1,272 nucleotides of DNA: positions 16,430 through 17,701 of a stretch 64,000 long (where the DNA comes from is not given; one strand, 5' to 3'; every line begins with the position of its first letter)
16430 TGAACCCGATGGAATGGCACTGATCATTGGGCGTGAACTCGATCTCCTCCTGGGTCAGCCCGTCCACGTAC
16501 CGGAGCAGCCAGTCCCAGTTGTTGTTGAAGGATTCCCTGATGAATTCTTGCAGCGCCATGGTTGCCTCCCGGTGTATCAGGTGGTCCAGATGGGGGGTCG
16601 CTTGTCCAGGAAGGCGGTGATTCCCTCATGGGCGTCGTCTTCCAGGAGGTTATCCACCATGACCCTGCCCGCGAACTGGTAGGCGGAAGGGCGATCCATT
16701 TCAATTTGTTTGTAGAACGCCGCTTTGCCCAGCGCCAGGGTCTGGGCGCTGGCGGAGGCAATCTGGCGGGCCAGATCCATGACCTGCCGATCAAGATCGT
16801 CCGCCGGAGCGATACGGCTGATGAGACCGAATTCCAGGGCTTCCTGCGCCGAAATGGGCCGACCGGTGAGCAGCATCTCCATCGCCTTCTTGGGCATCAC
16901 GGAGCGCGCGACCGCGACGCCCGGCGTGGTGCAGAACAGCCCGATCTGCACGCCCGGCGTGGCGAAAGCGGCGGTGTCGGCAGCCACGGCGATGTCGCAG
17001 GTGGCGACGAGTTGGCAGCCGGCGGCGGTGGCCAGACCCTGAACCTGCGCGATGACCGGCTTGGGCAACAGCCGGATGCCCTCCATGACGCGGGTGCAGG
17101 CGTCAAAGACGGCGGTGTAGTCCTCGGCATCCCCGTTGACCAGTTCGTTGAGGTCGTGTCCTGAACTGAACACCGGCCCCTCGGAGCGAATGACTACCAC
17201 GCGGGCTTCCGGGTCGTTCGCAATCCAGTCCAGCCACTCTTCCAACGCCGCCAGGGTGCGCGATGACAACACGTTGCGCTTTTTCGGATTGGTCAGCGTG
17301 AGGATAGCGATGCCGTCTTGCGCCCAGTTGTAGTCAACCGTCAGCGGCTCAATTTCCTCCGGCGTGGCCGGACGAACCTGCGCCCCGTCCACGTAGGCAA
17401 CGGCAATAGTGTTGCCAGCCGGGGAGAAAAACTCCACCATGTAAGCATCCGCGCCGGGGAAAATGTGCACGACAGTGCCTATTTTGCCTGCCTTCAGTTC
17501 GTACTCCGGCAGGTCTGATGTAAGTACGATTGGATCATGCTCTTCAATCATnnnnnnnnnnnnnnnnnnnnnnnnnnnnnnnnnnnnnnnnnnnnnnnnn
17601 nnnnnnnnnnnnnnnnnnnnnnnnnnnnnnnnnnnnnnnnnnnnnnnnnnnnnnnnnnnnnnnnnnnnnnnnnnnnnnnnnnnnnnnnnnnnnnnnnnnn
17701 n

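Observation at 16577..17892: DUF6883-like/DUF4926-like gene pair inside a beta-oxidation operon, with the DUF4926-like module fused in frame to an enoyl-CoA hydratase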

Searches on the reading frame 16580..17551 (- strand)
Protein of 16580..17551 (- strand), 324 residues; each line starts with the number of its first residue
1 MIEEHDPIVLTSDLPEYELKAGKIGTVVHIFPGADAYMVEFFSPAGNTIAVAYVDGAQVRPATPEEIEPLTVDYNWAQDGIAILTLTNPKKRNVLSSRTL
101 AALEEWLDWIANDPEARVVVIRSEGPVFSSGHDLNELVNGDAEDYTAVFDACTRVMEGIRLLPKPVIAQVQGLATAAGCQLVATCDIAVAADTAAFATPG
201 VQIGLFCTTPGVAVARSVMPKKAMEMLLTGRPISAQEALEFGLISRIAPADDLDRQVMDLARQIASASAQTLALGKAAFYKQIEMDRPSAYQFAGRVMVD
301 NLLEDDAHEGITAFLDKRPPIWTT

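Call 3: search_protein_families(library=pfam, proteins=[window:16580-17551:-], max_evalue=1)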
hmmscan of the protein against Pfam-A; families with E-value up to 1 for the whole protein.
window:16580-17551:- (324 aa): 3 families
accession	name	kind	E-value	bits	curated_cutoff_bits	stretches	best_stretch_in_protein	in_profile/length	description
PF00378.25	ECH_1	-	8.8e-56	189.5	27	1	78-323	3-249/251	Enoyl-CoA hydratase/isomerase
PF16113.10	ECH_2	-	8.4e-27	95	27.2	1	82-316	2-239/335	Enoyl-CoA hydratase/isomerase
PF16277.11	DUF4926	-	2.5e-16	59.2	29.1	1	4-60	1-56/57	Domain of unknown function (DUF4926)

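Call 4: search_protein_families(library=ncbifam, proteins=[window:16580-17551:-], max_evalue=1)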
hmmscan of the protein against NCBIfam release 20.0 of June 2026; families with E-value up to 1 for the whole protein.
window:16580-17551:- (324 aa): 74 families (the best 25 are shown)
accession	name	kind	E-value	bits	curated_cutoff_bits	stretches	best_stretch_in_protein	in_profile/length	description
NF006008.0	PRK08139.1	equivalog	1e-104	349.8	313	1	77-323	17-264/266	enoyl-CoA hydratase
NF051848.1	EnCoAHydtEchA19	equivalog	4.6e-51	173.9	400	1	79-323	8-256/258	enoyl-CoA hydratase EchA19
NF046063.1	oxepin_alt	equivalog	9e-48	163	300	1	78-320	7-253/254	oxepin-CoA hydrolase, alternative type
NF005879.0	PRK07827.1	equivalog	1.2e-44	152.5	283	1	77-323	13-260/261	enoyl-CoA hydratase family protein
NF005700.0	PRK07511.1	subfamily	5.1e-44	150.8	274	1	78-322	10-258/260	enoyl-CoA hydratase family protein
NF007239.0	PRK09674.1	equivalog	5.7e-44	150.5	371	1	77-321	10-253/257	2,3-dehydroadipyl-CoA hydratase PaaF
NF006007.0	PRK08138.1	subfamily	7.3e-44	150.1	355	1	72-322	9-258/261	enoyl-CoA hydratase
NF006140.0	PRK08290.1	subfamily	9.5e-44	149.7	280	2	159-284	118-242/292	enoyl-CoA hydratase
NF042430.2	EnCoAhydt_DpgD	equivalog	6.5e-43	147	400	1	78-323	4-256/258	enoyl-CoA-hydratase DpgD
NF005803.0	PRK07658.1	equivalog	2.8e-42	144.9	313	1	78-322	9-254/257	enoyl-CoA hydratase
NF004475.0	PRK05809.1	subfamily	8.7e-41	140.1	394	1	78-319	11-254/260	short-chain-enoyl-CoA hydratase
NF004517.0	PRK05862.1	equivalog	1.8e-40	139.1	396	1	78-322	11-254/257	enoyl-CoA hydratase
NF005073.0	PRK06495.1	subfamily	1.9e-40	138.8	296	1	78-323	11-255/257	enoyl-CoA hydratase/isomerase family protein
NF006100.0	PRK08252.1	subfamily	6.6e-40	137.3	282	1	78-323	10-252/254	crotonase/enoyl-CoA hydratase family protein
NF006699.0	PRK09245.1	subfamily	3.4e-39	134.7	354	1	78-323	10-264/266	crotonase/enoyl-CoA hydratase family protein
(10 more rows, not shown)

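Call 5: find_homologous_proteins(query=window:16580-17551:-, max_evalue=0.00001)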
Query window:16580-17551:- (324 aa): 8000 proteins with E <= 0.00001 among 8000 candidates; the best 120 are listed.
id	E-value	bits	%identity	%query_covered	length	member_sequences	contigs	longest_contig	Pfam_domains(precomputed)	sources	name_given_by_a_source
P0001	7.1e-211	717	100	100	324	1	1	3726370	PF16277.12,PF00378.26,PF16113.11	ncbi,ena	-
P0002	3.6e-196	669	93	100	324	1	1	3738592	PF16277.12,PF00378.26,PF16113.11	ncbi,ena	-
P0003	1.2e-195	667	93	100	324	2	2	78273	PF16277.12,PF00378.26,PF16113.11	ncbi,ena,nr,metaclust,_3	ncbi:MAG: enoyl-CoA hydratase [Chloroflexi bacterium]|nr:enoyl-CoA hydratase [Chloroflexota bacteriu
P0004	3.8e-195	666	93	100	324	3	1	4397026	PF16277.12,PF00378.26,PF16113.11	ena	-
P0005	2.5e-191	653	91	100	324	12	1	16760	PF16277.12,PF00378.26,PF16113.11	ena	-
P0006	2.9e-191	653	91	100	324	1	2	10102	PF16277.12,PF00378.26,PF16113.11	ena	-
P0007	8.5e-191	651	91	100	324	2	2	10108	PF16277.12,PF00378.26,PF16113.11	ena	-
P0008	6.8e-190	649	91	100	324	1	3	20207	PF16277.12,PF00378.26,PF16113.11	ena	-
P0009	5.0e-189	646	90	100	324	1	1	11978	PF16277.12,PF00378.26,PF16113.11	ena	-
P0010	5.5e-186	636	88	100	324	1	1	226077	PF16277.12,PF00378.26,PF16113.11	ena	-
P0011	7.0e-186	635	89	100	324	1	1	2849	PF16277.12,PF00378.26,PF16113.11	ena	-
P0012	9.7e-186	635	88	100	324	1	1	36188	PF16277.12,PF00378.26,PF16113.11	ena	-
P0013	1.2e-185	635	89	100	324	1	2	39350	PF16277.12,PF00378.26,PF16113.11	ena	-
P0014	1.3e-185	634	88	100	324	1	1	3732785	PF16277.12,PF00378.26,PF16113.11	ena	-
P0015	1.7e-185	634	88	100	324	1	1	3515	PF16277.12,PF00378.26,PF16113.11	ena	-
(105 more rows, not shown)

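Call 6: find_encoding_contigs(protein=window:16580-17551:-, flank=8000, max_places=6)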
Protein window:16580-17551:- (324 aa): no gene with exactly this product is on record in the collection.

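Call 9: find_related_loci(query=window:16580-17551:-, collection=genome_contigs, flank=6000)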
Query window:16580-17551:- (324 aa) in genome_contigs; peptide patterns used: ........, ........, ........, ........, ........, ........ (x = any residue, [..] = any of these).
599 stretches matched a pattern (row limit reached: there are more); 524 encode a relative of the query (tblastn E <= 1e-3); the best 80 are kept; 80 distinct loci.
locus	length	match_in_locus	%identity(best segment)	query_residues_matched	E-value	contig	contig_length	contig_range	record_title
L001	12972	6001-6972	93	1-324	0e+0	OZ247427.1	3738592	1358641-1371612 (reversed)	MAG: Dehalococcoidia bacterium isolate b7f8797e-9f69-4263-9aa4-ebb5cb8f718b genome assembly, chromosome: 1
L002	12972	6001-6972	89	1-324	0e+0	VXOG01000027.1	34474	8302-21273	MAG: Chloroflexi bacterium isolate SB0662_bin_27 NODE_1216_length_34474_cov_43.445975, whole genome shotgun sequence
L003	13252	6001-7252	87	1-324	0e+0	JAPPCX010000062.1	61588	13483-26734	MAG: Chloroflexota bacterium isolate IRC4_bin_11 NODE_508_length_61588_cov_14.1074, whole genome shotgun sequence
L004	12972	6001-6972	89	1-324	0e+0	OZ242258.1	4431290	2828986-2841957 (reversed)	MAG: Dehalococcoidia bacterium isolate ebb30a51-fd80-4f91-a9df-d4bc6488b8f2 genome assembly, chromosome: 1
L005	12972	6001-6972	88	1-324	0e+0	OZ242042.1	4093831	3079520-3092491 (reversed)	MAG: Dehalococcoidia bacterium isolate f9cecd87-683c-406e-b8e3-528e430a091d genome assembly, chromosome: 1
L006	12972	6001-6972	88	1-324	0e+0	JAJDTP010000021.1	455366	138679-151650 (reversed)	MAG: Dehalococcoidia bacterium isolate jk18x1bzbins.29 k141_1496062, whole genome shotgun sequence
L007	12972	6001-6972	83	1-324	0e+0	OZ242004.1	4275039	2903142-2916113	MAG: Dehalococcoidia bacterium isolate 6092164f-d889-4bea-886a-f75bca8a53ef genome assembly, chromosome: 1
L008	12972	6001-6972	85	1-324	3e-178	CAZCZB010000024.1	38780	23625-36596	MAG TPA_asm: uncultured Dehalococcoidia bacterium isolate SRP109090_co1_5 genome assembly, contig: NODE_1318_length_3878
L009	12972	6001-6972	84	1-324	9e-178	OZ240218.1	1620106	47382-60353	MAG: Dehalococcoidia bacterium isolate bab385ab-22f5-4112-b3d4-ef8e4049cb71 genome assembly, chromosome: 1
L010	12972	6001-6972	84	1-324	5e-176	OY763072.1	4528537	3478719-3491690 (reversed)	MAG: Dehalococcoidia bacterium isolate 40e540cc-5106-4b3b-ab2b-631d7f64572a genome assembly, chromosome: 1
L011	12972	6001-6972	83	1-324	7e-176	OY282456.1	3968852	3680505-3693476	MAG: uncultured Dehalococcoidia bacterium genome assembly, chromosome: 1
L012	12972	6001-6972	82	1-324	2e-175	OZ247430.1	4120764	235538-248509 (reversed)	MAG: Dehalococcoidia bacterium isolate 339727ca-cd9b-4604-b777-057588a3f35a genome assembly, chromosome: 1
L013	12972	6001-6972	82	1-324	2e-174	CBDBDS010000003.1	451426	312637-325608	MAG: Dehalococcoidia bacterium isolate f8bda5a5-7022-4204-9cdc-196a94cbeb23 genome assembly, contig: contig_3, whole gen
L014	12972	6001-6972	82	1-324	1e-173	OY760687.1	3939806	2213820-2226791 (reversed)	MAG: Dehalococcoidia bacterium isolate f61cd74f-1a2a-4ce7-9ca1-272438b93162 genome assembly, chromosome: 1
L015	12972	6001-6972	82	1-324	2e-171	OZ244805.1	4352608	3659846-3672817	MAG: Dehalococcoidia bacterium isolate 65858962-d3d5-450c-8d97-e4733050bb2d genome assembly, chromosome: 1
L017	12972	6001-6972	82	1-324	3e-170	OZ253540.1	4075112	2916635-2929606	MAG: Dehalococcoidia bacterium isolate 12151d70-3c61-4942-ab7c-45b58ecc7731 genome assembly, chromosome: 1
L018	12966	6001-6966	84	1-322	9e-170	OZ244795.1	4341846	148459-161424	MAG: Dehalococcoidia bacterium isolate 888037fe-99b5-4f1c-be9c-829ee1fba83a genome assembly, chromosome: 1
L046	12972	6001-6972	81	1-324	3e-152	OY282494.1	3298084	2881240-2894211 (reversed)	MAG: uncultured Dehalococcoidia bacterium genome assembly, chromosome: 1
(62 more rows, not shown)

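Call 29: search_protein_families(library=pfam, proteins=[L004:4143-5975:+, L012:4240-5985:+, L002:5250-5633:+, L002:5633-5995:+, L017:4759-5634:+, L018:4802-5557:-, L046:4238-5995:+, L011:3854-5632:+], max_evalue=0.01)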
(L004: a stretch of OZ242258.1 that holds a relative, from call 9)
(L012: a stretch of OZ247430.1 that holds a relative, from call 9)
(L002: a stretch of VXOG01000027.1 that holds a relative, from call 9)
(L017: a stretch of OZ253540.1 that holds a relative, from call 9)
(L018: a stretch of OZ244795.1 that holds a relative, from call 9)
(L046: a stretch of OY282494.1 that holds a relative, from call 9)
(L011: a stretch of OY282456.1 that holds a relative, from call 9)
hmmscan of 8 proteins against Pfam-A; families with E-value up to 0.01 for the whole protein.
L004:4143-5975:+ (611 aa): 3 families
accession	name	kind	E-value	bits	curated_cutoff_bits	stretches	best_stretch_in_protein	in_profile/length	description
PF13749.12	HATPase_c_4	-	4.2e-17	62.4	26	1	305-401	3-89/89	Putative ATP-dependent DNA helicase recG C-terminal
PF04326.19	SLFN_AlbA_2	-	2.2e-15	57.6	25.3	1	16-135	1-117/118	Schlafen, AlbA_2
PF13620.12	CarboxypepD_reg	-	0.00011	22.9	32.3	1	451-513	10-72/82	Carboxypeptidase regulatory-like domain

L012:4240-5985:+ (582 aa): 2 families
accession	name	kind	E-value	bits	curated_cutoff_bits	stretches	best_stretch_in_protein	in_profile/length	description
PF03235.19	GmrSD_N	-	7.3e-27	95.2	33.2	1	11-254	3-196/199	GmrSD restriction endonuclease, N-terminal domain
PF07510.16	GmrSD_C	-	3.2e-05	24.3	23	1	465-532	42-101/138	GmrSD restriction endonucleases, C-terminal domain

L002:5250-5633:+ (128 aa): 1 family
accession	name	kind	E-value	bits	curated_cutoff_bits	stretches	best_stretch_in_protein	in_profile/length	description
PF05942.16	PaREP1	-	0.00016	22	24.4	1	11-99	2-100/115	Archaeal PaREP1/PaREP8 family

L002:5633-5995:+ (121 aa): 1 family
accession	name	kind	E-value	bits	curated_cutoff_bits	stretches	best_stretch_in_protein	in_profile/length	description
PF05942.16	PaREP1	-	5.2e-06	26.8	24.4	1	7-109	3-114/115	Archaeal PaREP1/PaREP8 family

L017:4759-5634:+ (292 aa): 1 family
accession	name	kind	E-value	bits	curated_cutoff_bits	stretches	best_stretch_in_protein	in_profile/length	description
PF04250.19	DUF429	-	2.9e-06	27.6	23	1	171-267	123-212/214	Protein of unknown function (DUF429)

L018:4802-5557:- (251 aa): 1 family
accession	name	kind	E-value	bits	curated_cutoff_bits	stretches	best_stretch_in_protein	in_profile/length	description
PF13546.12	DDE_5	-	7.8e-53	180.2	27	1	23-248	5-230/272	DDE superfamily endonuclease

L046:4238-5995:+ (586 aa): 3 families
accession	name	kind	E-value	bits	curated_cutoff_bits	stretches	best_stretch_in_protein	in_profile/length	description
PF13749.12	HATPase_c_4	-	2.2e-19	69.7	26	1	305-402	2-89/89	Putative ATP-dependent DNA helicase recG C-terminal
PF04326.19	SLFN_AlbA_2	-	1.9e-15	57.9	25.3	1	16-136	1-117/118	Schlafen, AlbA_2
PF13620.12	CarboxypepD_reg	-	0.00095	19.9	32.3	1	415-475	3-64/82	Carboxypeptidase regulatory-like domain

L011:3854-5632:+ (593 aa): 2 families
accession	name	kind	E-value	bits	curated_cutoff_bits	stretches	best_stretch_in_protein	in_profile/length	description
PF03235.19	GmrSD_N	-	1.4e-26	94.3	33.2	1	25-265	9-196/199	GmrSD restriction endonuclease, N-terminal domain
PF07510.16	GmrSD_C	-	1.7e-07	31.7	23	1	477-543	43-101/138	GmrSD restriction endonucleases, C-terminal domain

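Call 30: search_protein_families(library=padloc, proteins=[L004:4143-5975:+, L012:4240-5985:+, L002:5250-5633:+, L002:5633-5995:+, L017:4759-5634:+], max_evalue=0.01)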
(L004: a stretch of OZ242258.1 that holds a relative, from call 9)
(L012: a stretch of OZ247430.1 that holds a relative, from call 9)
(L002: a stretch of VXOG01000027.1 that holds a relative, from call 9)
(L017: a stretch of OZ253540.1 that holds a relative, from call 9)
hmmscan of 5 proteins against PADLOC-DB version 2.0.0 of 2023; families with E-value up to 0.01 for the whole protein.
L004:4143-5975:+ (611 aa): 3 families
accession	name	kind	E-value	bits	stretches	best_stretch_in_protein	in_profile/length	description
PDLC02394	pAgo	-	1.9e-18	63.6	1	37-341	54-381/1121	-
PDLC02402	Aga_SIR2-PNTD1-PNTD2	-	6e-15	52.4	1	191-385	358-545/876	Class I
PDLC02418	Aga_SIR2-Kinase-PNTD1-PNTD2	-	1.4e-12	44.7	1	187-385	229-423/756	Class I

L012:4240-5985:+ (582 aa): 17 families
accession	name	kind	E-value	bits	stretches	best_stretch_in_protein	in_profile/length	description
PDLC04151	HEC-05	-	7.8e-211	699.9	1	1-580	20-594/600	-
PDLC04150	HEC-05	-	5.9e-117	389.9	1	2-580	3-582/583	-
PDLC04152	HEC-05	-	1.4e-79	266.2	1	8-546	8-528/566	-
PDLC04153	HEC-05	-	5.8e-56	187.9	2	215-577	240-606/621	-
PDLC04709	PDC-M55C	-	5.6e-15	53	1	11-114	19-110/554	-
PDLC03877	NsnA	-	7.9e-07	26.7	0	96-250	110-194/385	-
PDLC04157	HEC-06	-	1.6e-06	25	0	11-46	13-48/558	-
PDLC02792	SspE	-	5.8e-05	19.6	1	23-107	26-103/771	SspE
PDLC04155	HEC-06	-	6.3e-05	19.6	0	16-46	16-46/562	-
PDLC02686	Orf5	-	0.00084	15.9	1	18-110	15-92/566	Orf5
PDLC04154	HEC-06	-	0.00092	16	0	18-44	21-47/569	-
PDLC02701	Orf5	-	0.0015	15.1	0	173-261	168-254/596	Orf5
PDLC04027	PD-T4-2_A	-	0.0021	15.2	0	22-49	54-81/363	-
PDLC02789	SspE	-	0.0023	14.5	1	20-108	19-101/749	SspE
PDLC02786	SspE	-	0.0026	14.1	1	19-107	22-98/766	SspE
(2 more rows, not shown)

L002:5250-5633:+ (128 aa): 0 families

L002:5633-5995:+ (121 aa): 0 families

L017:4759-5634:+ (292 aa): 1 family
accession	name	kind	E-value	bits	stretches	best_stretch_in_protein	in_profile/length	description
PDLC00820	Cyclase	-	0.0039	14.5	1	195-263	95-163/324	oligonucleotide-cyclase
